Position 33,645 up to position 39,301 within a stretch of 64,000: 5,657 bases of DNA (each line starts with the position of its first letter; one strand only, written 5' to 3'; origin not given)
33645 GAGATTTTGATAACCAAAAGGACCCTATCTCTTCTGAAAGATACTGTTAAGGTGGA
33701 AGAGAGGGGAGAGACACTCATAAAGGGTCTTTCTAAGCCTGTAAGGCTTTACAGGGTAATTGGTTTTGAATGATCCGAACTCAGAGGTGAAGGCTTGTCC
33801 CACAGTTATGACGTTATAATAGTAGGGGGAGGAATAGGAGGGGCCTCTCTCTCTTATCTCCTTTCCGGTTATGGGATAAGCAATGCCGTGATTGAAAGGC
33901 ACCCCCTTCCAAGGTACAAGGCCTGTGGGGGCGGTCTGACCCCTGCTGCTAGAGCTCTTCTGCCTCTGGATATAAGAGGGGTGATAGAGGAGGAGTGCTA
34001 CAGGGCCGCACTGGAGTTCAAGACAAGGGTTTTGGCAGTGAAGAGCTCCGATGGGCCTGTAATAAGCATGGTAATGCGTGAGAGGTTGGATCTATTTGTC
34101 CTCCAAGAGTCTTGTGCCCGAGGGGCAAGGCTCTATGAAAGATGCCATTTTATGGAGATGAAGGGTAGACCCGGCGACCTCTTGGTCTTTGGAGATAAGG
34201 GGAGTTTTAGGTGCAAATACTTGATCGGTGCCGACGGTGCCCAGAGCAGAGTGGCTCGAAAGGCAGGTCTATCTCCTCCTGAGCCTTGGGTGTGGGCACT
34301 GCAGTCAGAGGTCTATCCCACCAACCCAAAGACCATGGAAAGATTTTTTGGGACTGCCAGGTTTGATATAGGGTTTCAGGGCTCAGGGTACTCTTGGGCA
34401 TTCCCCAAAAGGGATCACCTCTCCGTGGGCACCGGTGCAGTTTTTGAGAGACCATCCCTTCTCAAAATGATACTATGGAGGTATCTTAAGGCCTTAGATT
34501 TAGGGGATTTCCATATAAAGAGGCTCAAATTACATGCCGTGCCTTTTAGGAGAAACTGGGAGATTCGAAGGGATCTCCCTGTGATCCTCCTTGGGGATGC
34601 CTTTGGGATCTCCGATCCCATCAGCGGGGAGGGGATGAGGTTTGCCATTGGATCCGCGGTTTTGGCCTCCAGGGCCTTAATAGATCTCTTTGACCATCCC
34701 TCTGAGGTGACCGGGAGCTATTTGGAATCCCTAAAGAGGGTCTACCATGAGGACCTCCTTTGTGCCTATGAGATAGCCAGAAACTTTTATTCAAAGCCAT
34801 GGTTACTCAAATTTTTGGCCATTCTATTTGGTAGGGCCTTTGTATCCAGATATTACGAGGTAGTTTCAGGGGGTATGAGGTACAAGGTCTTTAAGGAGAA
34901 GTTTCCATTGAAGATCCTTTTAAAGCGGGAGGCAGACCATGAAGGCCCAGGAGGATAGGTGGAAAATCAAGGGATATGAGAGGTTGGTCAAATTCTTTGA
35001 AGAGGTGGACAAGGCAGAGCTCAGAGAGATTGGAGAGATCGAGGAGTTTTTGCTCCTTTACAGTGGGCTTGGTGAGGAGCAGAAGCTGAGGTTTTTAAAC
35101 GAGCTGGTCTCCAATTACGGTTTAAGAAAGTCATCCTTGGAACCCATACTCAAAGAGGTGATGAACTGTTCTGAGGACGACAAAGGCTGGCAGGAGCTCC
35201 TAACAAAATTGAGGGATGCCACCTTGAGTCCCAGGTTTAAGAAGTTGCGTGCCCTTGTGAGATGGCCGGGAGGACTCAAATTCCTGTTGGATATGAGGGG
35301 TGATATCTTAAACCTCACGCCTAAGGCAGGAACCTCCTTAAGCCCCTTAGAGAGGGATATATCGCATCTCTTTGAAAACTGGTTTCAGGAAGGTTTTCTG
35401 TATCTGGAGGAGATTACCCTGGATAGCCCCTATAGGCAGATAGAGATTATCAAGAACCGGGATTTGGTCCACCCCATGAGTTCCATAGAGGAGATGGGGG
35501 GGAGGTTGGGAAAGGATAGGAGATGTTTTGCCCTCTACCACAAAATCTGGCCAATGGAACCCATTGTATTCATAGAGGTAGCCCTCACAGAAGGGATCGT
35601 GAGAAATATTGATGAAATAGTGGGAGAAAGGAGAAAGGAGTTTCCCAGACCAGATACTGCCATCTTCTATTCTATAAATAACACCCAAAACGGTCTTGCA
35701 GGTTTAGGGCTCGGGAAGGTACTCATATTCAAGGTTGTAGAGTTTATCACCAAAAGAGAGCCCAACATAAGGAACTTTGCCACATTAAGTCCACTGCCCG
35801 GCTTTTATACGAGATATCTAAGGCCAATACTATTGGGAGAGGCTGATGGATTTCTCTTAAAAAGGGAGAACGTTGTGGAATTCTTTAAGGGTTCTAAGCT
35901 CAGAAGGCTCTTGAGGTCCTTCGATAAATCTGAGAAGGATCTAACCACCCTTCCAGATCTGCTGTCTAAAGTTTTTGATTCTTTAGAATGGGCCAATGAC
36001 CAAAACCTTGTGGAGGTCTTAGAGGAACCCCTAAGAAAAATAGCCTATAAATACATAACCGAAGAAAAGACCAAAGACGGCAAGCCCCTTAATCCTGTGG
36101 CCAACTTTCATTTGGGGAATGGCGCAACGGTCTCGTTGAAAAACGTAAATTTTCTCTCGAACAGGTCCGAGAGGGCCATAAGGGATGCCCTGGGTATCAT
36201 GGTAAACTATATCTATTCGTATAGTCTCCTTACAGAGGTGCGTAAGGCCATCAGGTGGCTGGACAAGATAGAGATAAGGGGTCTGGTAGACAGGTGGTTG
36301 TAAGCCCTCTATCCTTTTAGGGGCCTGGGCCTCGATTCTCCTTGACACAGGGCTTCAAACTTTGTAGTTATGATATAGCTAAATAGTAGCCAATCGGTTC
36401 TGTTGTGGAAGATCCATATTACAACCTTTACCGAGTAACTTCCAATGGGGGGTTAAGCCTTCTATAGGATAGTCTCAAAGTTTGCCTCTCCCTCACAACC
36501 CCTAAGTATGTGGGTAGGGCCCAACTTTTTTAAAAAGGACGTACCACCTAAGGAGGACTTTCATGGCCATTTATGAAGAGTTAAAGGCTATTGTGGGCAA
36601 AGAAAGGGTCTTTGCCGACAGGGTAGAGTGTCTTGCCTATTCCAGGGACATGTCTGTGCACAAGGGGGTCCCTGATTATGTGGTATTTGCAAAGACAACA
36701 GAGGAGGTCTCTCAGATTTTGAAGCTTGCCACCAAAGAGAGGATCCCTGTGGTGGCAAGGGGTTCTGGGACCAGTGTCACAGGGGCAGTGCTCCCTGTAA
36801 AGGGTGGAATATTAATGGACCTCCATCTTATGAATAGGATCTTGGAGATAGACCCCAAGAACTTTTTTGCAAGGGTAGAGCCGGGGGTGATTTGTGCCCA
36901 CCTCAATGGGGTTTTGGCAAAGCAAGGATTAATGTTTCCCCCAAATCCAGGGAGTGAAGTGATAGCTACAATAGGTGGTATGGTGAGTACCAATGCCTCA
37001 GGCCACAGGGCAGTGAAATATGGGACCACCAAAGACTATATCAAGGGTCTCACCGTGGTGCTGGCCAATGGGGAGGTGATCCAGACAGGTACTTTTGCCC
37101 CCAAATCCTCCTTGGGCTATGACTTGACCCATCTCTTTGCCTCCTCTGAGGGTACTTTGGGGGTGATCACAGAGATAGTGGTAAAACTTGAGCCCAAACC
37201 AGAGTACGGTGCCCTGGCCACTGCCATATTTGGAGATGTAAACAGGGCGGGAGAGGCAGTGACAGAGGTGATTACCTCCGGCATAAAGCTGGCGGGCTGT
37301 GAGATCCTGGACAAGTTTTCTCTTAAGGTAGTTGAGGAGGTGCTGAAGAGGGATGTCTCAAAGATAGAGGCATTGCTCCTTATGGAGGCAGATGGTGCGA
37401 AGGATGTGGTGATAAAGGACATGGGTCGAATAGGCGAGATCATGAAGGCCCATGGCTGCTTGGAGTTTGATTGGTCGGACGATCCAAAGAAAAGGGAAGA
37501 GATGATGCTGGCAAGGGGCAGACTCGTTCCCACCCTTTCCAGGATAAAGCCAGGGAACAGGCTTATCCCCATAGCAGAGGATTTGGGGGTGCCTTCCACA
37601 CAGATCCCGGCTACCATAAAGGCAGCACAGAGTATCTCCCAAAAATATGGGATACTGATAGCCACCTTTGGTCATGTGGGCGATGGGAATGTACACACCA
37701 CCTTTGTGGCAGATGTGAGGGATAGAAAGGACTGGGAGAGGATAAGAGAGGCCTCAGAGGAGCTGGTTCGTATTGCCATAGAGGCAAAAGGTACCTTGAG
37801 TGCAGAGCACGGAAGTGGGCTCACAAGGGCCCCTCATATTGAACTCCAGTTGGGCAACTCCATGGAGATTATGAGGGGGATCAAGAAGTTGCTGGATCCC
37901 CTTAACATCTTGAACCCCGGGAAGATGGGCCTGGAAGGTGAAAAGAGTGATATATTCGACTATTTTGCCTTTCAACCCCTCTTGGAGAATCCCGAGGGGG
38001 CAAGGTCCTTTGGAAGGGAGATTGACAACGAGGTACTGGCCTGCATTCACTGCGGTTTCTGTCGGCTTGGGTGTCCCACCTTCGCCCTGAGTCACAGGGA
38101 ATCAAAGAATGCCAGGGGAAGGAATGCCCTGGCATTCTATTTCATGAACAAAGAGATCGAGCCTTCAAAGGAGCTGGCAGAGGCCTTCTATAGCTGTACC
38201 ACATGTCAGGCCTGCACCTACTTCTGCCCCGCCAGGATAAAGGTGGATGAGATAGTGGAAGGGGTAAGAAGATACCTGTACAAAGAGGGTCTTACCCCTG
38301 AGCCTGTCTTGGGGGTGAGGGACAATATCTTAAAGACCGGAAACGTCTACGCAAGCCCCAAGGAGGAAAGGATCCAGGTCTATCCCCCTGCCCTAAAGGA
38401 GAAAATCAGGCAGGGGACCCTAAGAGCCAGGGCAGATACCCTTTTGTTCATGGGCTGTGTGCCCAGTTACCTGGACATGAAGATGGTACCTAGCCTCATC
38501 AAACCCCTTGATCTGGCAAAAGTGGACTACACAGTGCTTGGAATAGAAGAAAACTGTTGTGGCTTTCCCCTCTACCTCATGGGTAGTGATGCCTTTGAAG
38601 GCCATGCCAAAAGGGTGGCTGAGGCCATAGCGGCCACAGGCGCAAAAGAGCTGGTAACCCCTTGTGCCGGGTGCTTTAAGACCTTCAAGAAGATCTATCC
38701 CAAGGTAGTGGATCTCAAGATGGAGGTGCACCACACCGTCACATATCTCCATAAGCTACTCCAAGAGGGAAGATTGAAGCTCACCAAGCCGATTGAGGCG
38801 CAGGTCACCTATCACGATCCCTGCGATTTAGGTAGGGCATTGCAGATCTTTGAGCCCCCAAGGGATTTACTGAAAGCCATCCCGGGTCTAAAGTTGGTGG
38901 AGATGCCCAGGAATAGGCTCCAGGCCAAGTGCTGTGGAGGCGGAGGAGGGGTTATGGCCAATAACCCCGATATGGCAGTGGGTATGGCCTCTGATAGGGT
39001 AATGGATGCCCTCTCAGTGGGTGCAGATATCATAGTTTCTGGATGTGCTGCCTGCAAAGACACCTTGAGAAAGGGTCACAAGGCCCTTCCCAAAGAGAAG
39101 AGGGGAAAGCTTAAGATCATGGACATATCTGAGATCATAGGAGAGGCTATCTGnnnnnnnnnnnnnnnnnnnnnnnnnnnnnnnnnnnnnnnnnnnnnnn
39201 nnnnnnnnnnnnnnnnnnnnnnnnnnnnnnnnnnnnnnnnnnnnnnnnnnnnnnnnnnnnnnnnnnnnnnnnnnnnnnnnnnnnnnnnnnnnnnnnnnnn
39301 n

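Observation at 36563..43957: Coupled five-gene cluster: GlcD/GlcF fusion, single-subunit dehydratase-like protein, activase, acyl-CoA ligase, thiolase-like protein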

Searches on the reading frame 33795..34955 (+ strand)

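Call 34: search_protein_families(library=pfam, proteins=[window:33795-34955:+])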
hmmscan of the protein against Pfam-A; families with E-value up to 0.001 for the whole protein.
window:33795-34955:+ (387 aa): 3 families
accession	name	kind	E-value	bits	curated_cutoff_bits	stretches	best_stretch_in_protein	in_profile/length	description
PF01494.25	FAD_binding_3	-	5.4e-16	59.2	22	1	5-160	2-170/349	FAD binding domain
PF01266.30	DAO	-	2.8e-07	30.9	27.9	1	6-41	1-36/353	FAD dependent oxidoreductase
PF13450.12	NAD_binding_8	-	0.00015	22.4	21.9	1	9-37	1-29/68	NAD(P)-binding Rossmann-like domain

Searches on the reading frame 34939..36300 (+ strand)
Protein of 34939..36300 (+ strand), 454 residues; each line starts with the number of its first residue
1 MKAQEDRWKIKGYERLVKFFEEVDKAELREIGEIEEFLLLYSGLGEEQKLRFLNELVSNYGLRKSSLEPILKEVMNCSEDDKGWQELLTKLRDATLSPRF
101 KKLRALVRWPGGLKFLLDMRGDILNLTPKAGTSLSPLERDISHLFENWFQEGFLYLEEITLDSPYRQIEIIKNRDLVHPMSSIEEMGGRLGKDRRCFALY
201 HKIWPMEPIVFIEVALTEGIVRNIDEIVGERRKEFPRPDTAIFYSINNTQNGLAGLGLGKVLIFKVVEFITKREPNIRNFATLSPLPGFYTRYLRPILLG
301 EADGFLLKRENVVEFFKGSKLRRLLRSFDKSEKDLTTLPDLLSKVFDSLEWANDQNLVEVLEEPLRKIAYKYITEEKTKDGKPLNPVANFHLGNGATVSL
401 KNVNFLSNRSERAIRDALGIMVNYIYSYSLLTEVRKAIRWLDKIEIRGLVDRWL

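Call 34: search_protein_families(library=pfam, proteins=[window:34939-36300:+])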
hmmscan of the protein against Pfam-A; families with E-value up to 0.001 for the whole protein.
window:34939-36300:+ (454 aa): 2 families
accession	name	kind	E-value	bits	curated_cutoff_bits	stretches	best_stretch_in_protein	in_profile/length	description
PF05292.17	MCD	-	7.9e-66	222.7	23.2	1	152-426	1-252/253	Malonyl-CoA decarboxylase C-terminal domain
PF17408.7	MCD_N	-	3.4e-14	53.2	22.4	1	79-149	16-85/85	Malonyl-CoA decarboxylase N-terminal domain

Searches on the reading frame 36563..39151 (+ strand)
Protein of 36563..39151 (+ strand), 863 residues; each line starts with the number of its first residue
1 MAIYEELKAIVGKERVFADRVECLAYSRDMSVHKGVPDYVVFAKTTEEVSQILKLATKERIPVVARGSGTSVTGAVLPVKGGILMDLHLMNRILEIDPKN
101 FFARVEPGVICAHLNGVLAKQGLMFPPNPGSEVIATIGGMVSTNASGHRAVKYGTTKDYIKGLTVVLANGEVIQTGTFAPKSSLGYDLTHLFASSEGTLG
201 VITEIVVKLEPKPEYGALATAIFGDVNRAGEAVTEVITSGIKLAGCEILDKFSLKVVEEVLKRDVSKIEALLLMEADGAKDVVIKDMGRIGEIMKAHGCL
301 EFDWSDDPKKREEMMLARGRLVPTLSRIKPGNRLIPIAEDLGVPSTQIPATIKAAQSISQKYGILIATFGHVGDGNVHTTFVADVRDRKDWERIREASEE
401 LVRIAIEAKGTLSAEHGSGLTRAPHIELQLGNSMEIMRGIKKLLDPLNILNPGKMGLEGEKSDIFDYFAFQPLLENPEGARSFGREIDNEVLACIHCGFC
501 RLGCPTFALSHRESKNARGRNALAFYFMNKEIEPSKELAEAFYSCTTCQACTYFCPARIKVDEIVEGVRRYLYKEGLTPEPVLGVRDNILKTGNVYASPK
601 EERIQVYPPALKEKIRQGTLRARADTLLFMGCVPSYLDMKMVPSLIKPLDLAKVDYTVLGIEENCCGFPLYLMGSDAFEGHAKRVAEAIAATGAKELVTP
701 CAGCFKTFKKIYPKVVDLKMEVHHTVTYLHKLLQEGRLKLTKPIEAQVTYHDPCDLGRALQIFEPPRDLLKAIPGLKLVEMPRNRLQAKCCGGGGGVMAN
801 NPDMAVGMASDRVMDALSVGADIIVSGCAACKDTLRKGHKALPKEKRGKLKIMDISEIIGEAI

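Call 3: search_protein_families(library=pfam, proteins=[window:36563-39151:+])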
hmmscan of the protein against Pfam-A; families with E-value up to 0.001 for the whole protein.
window:36563-39151:+ (863 aa): 9 families
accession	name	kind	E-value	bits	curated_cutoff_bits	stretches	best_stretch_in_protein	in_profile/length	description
PF02913.24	FAD-oxidase_C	-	1.3e-52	179.5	21.2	1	212-455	1-248/248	FAD linked oxidases, C-terminal domain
PF01565.28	FAD_binding_4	-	4.8e-44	149.9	26.4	1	37-175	1-138/139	FAD binding domain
PF02754.22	CCG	-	3.5e-26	91.5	20.6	2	748-835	1-84/85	Cysteine-rich domain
PF13183.11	Fer4_8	-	2.2e-12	47.8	27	1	491-559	2-68/68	4Fe-4S dicluster domain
PF13534.11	Fer4_17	-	4.3e-08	34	22.2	1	493-559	1-60/61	4Fe-4S dicluster domain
PF12838.12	Fer4_7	-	1.1e-07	32.6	27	1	494-558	2-51/52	4Fe-4S dicluster domain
PF13484.11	Fer4_16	-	3.5e-06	28.1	30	1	494-557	2-65/66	4Fe-4S double cluster binding domain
PF13187.11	Fer4_9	-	1.3e-05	25.6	27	0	543-558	35-50/52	4Fe-4S dicluster domain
PF13237.11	Fer4_10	-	0.0002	21.6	25.5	0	493-556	8-53/53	4Fe-4S dicluster domain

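Call 4: search_protein_families(library=ncbifam, proteins=[window:36563-39151:+])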
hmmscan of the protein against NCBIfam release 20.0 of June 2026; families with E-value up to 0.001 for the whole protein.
window:36563-39151:+ (863 aa): 25 families
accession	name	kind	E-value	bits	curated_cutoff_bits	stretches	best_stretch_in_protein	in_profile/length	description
TIGR00387.1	glcD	equivalog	5.7e-122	407.5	567.9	1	40-454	1-413/413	glycolate oxidase subunit GlcD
NF008408.0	PRK11230.1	equivalog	4.5e-80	269.5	897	1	5-454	23-470/499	glycolate oxidase subunit GlcD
NF049975.1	2HglutDHaseYdiJ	equivalog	6.1e-57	193.1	1350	2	18-178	33-195/1018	D-2-hydroxyglutarate dehydrogenase YdiJ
NF004898.0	PRK06259.1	equivalog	9.6e-53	179.5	385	1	489-862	131-487/488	fumarate reductase (CoM/CoB) subunit TfrB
NF045670.1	quin_L_LdhH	equivalog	4.4e-38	131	800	2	614-859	457-705/706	L-lactate dehydrogenase (quinone) large subunit LdhH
NF008369.0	PRK11168.1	equivalog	9.5e-28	97.2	278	2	622-837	165-382/401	anaerobic glycerol-3-phosphate dehydrogenase subunit C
NF045663.1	diclust_near_Sec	equivalog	1.5e-26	92.8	530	1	527-840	336-623/759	pyridine nucleotide-disulfide oxidoreductase/dicluster-binding protein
NF045724.1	ferredox_TmcB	equivalog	1.7e-26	92.8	735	2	720-836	287-405/430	electron transfer complex ferredoxin TmcB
NF008439.0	PRK11282.1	equivalog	1.2e-25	90.1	284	1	46-217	8-178/358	glycolate oxidase subunit GlcE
TIGR03379.1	glycerol3P_GlpC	equivalog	1.5e-21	76.7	279.9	1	625-834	163-376/397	anaerobic glycerol-3-phosphate dehydrogenase subunit GlpC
NF008434.0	PRK11274.1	equivalog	1.9e-20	73.2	333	1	483-839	14-392/409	glycolate oxidase subunit GlcF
NF045796.1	DsrK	equivalog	3.3e-19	68.8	400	1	536-836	111-417/453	sulfate reduction electron transfer complex DsrMKJOP subunit DsrK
NF045711.1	sulf_resp_HmcF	equivalog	2.1e-18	66.4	750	2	720-837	307-427/457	sulfate respiration complex iron-sulfur protein HmcF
NF053785.1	DcplphribOxDprE1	equivalog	2.5e-13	50.1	500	1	39-209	17-180/449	decaprenylphosphoryl-beta-D-ribose oxidase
TIGR01678.1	FAD_lactone_ox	subfamily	1.1e-12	47.7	396.8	1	37-212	15-181/438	sugar 1,4-lactone oxidase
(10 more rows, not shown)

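Call 43: search_solved_structures(query=window:36563-39151:+, max_evalue=1e-10)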
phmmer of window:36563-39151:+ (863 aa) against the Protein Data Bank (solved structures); distinct sequences matched with E-value up to 1e-10: 32.
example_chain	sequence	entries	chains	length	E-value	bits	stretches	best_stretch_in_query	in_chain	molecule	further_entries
7qh2_C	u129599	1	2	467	2.2e-77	264.3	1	7-455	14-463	Lactate dehydrogenase (NAD(+),ferredoxin) subunit LctD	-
9qgz_A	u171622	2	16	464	1.5e-72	248.3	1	3-460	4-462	Glycolate oxidase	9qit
8jdc_A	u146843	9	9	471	6.4e-72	246.2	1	4-455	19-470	Probable D-lactate dehydrogenase, mitochondrial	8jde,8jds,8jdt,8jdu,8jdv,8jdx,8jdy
8jdb_A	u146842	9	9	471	1.6e-70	241.7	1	4-455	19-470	Probable D-lactate dehydrogenase, mitochondrial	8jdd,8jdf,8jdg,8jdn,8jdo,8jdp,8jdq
3pm9_A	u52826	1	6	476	2.3e-49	171.6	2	7-224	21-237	Putative oxidoreductase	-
6lpn_A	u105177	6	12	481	1.5e-35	126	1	35-454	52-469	D-2-hydroxyglutarate dehydrogenase, mitochondrial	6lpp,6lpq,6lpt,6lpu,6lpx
2uuu_A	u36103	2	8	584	1.2e-29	106.4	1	34-224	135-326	ALKYLDIHYDROXYACETONEPHOSPHATE SYNTHASE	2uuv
4bby_A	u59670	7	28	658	1.5e-29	106.1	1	15-268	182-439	ALKYLDIHYDROXYACETONEPHOSPHATE SYNTHASE, PEROXISOMAL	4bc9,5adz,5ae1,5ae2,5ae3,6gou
4bc7_A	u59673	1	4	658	1.5e-29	106.1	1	15-268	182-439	ALKYLDIHYDROXYACETONEPHOSPHATE SYNTHASE, PEROXISOMAL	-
4bca_A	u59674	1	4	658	2e-29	105.7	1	15-268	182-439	ALKYLDIHYDROXYACETONEPHOSPHATE SYNTHASE, PEROXISOMAL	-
9ojn_A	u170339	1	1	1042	3.3e-28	101.7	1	540-859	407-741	Iron-sulfur-binding reductase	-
6v42_A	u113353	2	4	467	7.1e-17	64.2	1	37-214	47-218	FAD/FMN-containing dehydrogenase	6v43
1wve_A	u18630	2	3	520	6.3e-16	61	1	5-217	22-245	4-cresol dehydrogenase [hydroxylating] flavoprotein subunit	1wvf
1dii_A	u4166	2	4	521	6.3e-16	61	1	5-217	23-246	P-CRESOL METHYLHYDROXYLASE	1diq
9h40_A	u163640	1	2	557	2.4e-15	59.1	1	9-235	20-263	p-cresol methylhydroxylase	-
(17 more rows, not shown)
